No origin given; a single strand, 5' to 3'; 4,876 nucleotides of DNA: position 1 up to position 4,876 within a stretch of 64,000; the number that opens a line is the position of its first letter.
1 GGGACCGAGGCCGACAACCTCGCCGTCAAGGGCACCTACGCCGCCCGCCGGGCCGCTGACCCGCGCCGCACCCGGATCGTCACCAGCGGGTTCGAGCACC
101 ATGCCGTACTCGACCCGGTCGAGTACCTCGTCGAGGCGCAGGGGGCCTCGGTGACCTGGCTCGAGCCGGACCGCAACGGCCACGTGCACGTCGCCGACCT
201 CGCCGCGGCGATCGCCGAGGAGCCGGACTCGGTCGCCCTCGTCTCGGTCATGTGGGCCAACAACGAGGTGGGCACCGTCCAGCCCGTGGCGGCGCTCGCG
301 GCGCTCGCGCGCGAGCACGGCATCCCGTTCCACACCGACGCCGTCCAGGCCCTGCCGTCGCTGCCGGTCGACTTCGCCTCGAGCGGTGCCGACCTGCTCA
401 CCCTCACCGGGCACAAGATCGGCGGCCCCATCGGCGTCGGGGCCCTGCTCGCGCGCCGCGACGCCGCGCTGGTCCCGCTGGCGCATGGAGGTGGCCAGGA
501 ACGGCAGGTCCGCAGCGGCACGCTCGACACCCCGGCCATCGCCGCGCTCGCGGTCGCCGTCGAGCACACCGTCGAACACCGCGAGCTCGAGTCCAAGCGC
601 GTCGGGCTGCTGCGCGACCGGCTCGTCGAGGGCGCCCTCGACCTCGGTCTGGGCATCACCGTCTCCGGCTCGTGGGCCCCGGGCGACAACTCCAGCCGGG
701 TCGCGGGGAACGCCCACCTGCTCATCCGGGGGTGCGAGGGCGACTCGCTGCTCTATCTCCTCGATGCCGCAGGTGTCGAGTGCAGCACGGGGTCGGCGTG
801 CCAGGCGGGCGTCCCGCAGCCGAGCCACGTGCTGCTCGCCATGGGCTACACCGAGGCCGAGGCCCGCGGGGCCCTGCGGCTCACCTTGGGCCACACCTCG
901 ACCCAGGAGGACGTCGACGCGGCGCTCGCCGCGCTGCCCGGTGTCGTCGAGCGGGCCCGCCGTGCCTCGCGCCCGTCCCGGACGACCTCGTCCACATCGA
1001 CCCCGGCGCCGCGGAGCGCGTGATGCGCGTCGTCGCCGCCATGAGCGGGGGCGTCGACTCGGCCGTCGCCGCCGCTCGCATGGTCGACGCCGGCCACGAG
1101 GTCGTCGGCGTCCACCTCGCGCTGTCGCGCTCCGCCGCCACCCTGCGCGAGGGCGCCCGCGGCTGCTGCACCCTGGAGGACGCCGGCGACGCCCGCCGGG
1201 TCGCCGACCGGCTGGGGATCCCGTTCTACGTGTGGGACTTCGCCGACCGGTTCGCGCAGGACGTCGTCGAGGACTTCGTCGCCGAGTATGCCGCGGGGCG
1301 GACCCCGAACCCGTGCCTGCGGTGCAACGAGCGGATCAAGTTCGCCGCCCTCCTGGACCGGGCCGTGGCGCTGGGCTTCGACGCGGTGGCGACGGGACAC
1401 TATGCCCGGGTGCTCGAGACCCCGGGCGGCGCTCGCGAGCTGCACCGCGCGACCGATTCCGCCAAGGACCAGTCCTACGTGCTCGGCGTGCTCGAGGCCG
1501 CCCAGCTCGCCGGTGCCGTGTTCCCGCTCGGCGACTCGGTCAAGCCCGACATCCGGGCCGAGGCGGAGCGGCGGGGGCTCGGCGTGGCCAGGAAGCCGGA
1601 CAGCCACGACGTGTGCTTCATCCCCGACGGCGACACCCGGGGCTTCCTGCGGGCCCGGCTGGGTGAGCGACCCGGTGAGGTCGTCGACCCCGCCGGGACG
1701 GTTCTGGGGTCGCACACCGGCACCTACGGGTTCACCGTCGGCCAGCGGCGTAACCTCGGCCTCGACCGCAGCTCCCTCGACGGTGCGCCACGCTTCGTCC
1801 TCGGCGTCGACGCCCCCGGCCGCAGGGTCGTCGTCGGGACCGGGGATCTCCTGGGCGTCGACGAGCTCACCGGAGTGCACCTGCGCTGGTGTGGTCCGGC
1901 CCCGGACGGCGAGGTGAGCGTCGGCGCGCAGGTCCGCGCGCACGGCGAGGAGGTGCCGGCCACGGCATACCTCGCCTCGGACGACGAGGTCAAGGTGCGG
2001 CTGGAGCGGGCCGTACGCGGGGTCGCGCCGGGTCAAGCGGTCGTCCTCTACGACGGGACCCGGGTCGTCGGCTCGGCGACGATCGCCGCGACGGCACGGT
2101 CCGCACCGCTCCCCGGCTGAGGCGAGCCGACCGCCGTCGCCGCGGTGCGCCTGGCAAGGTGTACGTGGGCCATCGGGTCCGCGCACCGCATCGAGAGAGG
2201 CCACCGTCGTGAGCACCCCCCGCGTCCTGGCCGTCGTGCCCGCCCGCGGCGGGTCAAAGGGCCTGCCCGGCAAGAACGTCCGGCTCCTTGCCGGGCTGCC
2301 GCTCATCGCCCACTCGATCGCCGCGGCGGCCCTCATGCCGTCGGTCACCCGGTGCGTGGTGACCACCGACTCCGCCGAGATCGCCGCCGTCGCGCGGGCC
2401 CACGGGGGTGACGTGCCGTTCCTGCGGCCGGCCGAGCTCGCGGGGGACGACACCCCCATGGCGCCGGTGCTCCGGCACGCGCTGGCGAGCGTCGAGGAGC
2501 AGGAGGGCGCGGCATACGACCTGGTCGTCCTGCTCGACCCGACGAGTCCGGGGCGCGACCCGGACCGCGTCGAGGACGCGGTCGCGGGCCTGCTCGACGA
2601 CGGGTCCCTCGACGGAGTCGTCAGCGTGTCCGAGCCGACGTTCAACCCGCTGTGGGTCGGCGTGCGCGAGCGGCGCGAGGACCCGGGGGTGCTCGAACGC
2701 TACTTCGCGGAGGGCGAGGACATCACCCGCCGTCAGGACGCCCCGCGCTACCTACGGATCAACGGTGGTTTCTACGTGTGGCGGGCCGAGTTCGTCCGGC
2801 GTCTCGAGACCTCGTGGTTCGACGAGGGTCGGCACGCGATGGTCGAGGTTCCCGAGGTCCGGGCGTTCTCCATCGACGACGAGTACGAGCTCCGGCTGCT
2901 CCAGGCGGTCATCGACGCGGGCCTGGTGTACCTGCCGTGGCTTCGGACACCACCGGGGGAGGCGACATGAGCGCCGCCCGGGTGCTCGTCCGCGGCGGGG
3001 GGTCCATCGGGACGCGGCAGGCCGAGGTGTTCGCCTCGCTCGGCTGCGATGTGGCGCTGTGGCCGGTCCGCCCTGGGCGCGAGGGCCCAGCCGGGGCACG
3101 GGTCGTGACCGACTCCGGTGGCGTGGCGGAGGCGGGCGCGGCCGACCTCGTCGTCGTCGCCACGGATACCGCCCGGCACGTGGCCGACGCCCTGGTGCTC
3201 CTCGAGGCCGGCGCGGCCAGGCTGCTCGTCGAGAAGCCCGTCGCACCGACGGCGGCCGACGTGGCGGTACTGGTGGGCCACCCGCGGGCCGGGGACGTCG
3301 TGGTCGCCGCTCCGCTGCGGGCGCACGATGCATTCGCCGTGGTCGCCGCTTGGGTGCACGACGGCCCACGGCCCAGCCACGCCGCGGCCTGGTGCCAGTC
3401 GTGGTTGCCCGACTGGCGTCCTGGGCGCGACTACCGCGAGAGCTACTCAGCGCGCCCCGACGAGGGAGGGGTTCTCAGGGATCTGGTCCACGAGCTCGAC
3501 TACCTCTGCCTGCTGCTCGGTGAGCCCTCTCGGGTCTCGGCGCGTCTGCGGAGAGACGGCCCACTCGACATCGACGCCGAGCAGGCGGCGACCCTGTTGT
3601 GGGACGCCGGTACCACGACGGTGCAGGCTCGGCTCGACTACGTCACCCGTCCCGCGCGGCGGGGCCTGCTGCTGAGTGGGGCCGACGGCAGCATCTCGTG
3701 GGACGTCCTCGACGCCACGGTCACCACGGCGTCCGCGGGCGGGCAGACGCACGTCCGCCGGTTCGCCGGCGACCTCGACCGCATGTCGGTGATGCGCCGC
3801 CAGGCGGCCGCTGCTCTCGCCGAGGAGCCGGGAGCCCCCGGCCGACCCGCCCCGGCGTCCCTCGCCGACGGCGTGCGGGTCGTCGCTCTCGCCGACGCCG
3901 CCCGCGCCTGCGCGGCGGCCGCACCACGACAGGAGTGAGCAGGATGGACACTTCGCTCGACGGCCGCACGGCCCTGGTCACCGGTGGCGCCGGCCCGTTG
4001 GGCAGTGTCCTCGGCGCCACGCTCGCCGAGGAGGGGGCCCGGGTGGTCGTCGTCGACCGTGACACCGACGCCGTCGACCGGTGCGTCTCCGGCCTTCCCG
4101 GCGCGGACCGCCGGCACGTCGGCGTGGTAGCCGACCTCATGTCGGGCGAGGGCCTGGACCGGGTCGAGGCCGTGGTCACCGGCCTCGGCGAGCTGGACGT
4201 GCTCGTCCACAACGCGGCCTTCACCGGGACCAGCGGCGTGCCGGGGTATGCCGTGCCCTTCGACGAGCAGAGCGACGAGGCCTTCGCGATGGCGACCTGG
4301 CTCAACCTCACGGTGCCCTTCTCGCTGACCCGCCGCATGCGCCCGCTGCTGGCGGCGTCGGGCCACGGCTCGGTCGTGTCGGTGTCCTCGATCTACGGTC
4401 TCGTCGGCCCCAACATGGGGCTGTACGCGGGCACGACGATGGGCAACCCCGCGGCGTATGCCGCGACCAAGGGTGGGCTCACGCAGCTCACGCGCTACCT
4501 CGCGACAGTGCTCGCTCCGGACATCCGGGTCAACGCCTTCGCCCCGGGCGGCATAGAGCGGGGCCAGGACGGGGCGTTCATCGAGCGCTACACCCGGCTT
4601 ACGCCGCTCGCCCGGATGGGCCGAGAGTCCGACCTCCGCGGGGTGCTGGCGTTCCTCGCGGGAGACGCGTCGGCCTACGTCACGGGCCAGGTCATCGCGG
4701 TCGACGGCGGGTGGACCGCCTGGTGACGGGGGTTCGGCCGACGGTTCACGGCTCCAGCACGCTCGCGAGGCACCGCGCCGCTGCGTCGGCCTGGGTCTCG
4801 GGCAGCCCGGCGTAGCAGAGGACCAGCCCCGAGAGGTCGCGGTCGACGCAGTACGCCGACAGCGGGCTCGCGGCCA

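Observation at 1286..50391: Hyper-abundant 8-mer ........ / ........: about 39 exact copies in 50 kb, frame-independent, intergenic-enriched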

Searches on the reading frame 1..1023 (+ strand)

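Call 22: search_protein_families(library=pfam, proteins=[window:1-1023:+], max_evalue=0.00001)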
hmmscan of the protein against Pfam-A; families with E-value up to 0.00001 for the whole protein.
window:1-1023:+ (340 aa): 2 families
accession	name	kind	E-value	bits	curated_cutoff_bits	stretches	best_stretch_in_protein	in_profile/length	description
PF00266.25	Aminotran_5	-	1.4e-44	153.1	21.5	1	1-307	70-370/371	Aminotransferase class-V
PF01212.27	Beta_elim_lyase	-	2.4e-10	40.6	27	1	28-190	75-215/288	Beta-eliminating lyase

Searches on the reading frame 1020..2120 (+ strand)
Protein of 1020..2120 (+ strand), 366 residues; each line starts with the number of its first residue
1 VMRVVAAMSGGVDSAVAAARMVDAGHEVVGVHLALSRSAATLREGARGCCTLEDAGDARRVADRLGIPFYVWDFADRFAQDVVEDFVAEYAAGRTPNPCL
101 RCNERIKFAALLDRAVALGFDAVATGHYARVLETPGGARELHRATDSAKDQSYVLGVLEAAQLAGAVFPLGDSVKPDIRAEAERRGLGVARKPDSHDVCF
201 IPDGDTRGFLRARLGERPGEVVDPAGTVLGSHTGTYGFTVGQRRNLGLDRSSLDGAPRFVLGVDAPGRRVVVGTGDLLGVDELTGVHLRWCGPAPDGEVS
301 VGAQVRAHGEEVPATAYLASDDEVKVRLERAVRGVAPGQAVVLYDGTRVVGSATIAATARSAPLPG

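Call 22: search_protein_families(library=pfam, proteins=[window:1020-2120:+], max_evalue=0.00001)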
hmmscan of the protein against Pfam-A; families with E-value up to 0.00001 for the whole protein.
window:1020-2120:+ (366 aa): 3 families
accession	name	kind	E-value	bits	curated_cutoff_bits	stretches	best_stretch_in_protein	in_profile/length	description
PF03054.22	tRNA_Me_trans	-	1.8e-73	246.9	20.6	1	2-202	1-201/202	tRNA methyl transferase HUP domain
PF20258.4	tRNA_Me_trans_C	-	2.2e-20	73.2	20.6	1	281-355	2-77/77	Aminomethyltransferase beta-barrel domain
PF20259.3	tRNA_Me_trans_M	-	7.1e-14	51.5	27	1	208-273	2-65/66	tRNA methyl transferase PRC-barrel domain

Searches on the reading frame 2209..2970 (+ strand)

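Call 22: search_protein_families(library=pfam, proteins=[window:2209-2970:+], max_evalue=0.00001)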
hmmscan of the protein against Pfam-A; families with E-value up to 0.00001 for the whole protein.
window:2209-2970:+ (253 aa): 1 family
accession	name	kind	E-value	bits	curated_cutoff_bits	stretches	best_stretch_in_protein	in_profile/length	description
PF02348.25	CTP_transf_3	-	1e-17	65.1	22.6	1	8-85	2-79/217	Cytidylyltransferase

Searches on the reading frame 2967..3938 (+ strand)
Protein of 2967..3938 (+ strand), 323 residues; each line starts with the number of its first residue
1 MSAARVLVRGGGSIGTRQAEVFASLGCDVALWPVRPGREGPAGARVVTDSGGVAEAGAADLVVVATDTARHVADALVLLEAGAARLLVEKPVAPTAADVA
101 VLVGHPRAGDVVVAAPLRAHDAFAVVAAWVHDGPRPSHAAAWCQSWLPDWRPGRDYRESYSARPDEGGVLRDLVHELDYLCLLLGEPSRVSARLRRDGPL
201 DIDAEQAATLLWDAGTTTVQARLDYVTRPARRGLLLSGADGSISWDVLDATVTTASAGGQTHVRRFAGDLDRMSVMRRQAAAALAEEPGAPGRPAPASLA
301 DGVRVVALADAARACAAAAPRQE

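Call 22: search_protein_families(library=pfam, proteins=[window:2967-3938:+], max_evalue=0.00001)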
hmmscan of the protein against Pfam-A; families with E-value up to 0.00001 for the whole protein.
window:2967-3938:+ (323 aa): 1 family
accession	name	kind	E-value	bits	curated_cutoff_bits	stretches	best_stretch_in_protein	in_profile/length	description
PF22725.1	GFO_IDH_MocA_C3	-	1.9e-07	31.6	27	1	144-243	25-123/124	GFO/IDH/MocA C-terminal domain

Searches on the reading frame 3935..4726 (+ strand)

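Call 22: search_protein_families(library=pfam, proteins=[window:3935-4726:+], max_evalue=0.00001)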
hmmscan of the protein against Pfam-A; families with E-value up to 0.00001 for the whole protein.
window:3935-4726:+ (263 aa): 2 families
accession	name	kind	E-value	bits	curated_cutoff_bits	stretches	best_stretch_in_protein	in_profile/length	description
PF13561.12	adh_short_C2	-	2.2e-38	132.6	27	1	28-261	14-236/236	Enoyl-(Acyl carrier protein) reductase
PF00106.31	adh_short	-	1.4e-30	106.7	26.6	1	12-208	2-183/195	short chain dehydrogenase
